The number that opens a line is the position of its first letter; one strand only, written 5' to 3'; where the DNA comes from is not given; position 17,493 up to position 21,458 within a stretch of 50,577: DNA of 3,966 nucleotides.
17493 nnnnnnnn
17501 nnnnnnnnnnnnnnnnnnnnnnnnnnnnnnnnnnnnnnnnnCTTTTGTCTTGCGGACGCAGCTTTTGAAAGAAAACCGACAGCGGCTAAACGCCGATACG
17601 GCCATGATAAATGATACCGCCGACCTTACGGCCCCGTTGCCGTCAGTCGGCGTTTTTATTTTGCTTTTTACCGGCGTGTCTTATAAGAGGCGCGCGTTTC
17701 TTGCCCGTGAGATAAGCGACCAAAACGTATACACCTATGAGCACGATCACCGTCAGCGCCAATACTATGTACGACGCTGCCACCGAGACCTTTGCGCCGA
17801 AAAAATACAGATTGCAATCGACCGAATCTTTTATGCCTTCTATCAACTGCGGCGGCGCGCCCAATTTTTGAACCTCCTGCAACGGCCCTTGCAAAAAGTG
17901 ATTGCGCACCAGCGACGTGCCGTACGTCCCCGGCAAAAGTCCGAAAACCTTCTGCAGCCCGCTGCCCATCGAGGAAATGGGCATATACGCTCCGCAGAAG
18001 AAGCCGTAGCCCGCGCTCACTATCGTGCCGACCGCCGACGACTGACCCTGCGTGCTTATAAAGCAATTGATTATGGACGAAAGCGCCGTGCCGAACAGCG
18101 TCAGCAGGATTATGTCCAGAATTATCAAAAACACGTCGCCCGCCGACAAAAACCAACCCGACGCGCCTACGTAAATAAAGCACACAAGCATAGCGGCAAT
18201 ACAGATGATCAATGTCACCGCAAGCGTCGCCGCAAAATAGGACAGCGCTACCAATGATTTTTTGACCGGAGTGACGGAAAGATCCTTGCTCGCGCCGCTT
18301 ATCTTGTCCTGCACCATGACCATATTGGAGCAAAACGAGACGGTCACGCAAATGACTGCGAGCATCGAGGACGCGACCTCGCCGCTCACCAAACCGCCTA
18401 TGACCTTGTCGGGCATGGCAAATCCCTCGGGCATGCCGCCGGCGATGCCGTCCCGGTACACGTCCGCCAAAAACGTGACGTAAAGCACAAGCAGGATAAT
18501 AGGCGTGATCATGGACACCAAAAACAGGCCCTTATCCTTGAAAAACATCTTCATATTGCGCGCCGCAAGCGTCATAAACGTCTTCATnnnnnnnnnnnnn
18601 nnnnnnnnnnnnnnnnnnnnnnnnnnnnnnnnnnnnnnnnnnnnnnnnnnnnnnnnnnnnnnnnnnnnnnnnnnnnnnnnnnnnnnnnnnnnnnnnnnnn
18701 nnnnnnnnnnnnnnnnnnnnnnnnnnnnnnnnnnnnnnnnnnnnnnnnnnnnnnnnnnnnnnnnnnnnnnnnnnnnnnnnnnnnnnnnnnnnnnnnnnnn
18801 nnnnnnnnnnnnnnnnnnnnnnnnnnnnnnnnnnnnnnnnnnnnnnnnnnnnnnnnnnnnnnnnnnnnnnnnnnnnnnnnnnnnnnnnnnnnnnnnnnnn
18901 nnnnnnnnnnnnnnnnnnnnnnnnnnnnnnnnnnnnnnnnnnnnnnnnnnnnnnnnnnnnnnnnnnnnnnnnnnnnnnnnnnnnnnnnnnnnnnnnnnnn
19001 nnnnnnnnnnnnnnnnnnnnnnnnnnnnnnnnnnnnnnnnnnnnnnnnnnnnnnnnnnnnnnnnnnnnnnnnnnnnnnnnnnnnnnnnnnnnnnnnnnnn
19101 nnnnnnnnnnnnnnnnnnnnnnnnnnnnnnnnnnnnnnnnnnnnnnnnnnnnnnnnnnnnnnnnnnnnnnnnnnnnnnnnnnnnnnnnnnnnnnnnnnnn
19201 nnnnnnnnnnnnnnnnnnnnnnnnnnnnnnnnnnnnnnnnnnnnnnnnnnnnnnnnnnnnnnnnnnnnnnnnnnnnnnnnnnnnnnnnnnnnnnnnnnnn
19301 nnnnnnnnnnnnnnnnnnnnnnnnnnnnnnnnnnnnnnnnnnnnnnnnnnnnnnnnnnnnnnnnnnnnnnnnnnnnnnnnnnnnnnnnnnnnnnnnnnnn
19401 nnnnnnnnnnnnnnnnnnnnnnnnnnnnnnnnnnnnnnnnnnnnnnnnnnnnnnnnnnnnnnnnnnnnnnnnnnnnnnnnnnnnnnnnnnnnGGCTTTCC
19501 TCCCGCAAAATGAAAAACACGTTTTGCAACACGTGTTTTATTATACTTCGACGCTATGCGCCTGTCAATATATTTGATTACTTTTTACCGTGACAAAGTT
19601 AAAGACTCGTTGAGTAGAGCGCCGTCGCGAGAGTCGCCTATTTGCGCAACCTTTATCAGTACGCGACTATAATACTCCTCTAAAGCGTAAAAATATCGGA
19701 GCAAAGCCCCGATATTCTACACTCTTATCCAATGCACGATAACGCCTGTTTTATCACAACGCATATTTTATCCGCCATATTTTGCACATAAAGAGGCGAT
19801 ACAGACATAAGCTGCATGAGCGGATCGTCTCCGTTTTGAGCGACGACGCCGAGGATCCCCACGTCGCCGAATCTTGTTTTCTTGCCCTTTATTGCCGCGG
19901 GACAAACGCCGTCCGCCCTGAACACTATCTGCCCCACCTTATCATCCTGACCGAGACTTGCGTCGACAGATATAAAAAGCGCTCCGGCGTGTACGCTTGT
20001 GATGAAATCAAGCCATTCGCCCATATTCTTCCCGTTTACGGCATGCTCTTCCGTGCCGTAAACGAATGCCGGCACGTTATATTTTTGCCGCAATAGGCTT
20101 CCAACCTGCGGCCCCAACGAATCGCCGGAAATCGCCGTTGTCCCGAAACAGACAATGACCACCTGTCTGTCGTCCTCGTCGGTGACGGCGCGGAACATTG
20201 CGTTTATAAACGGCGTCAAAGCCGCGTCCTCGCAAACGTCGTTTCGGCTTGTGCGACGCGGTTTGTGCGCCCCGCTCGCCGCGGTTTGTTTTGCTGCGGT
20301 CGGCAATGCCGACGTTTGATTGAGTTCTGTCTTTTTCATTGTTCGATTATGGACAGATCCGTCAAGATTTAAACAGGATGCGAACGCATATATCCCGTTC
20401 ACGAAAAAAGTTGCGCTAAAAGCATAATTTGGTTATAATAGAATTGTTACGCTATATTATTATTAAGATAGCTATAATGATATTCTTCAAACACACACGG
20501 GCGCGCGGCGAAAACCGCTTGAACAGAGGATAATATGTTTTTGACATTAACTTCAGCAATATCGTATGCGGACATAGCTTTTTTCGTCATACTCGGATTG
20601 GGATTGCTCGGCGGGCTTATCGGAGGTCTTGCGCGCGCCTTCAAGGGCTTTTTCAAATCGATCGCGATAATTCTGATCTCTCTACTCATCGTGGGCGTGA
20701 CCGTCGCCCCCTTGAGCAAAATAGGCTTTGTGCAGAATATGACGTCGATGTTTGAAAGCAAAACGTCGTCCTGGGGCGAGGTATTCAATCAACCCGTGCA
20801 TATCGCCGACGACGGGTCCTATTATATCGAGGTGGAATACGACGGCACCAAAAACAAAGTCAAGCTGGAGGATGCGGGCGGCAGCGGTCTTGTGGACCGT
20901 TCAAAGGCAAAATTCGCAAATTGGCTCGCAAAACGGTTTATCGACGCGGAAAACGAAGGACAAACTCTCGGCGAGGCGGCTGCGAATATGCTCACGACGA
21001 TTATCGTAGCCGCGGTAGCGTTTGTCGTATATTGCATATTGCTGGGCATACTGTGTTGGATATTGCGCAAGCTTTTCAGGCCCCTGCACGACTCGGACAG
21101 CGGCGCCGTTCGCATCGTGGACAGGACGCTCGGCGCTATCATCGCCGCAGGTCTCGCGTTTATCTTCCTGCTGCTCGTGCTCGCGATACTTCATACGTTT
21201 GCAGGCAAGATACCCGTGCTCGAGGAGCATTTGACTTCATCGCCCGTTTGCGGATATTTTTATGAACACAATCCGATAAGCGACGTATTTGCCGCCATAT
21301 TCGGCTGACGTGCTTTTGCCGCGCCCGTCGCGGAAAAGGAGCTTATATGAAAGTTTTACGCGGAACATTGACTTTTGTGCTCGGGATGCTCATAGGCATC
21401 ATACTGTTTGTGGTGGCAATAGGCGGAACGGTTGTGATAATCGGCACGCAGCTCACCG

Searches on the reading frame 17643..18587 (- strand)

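Call 70: search_protein_families(library=pfam, proteins=[window:17643-18587:-], max_evalue=0.00001)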
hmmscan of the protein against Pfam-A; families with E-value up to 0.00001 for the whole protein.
window:17643-18587:- (314 aa): 2 families
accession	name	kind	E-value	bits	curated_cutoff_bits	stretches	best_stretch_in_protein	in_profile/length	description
PF01061.29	ABC2_membrane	-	2.5e-17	63.5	26.9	1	4-229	3-208/211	ABC-2 type transporter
PF12698.13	ABC2_membrane_3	-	2e-15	57.2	31.6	1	74-285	166-343/347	ABC-2 family transporter protein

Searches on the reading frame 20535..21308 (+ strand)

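Call 70: search_protein_families(library=pfam, proteins=[window:20535-21308:+], max_evalue=0.00001)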
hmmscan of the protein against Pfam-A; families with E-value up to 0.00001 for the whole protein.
window:20535-21308:+ (257 aa): 1 family
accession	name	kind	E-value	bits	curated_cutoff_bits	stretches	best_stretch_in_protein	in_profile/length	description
PF02674.22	Colicin_V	-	4.2e-07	30.5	29.3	1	144-244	44-141/144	Colicin V production protein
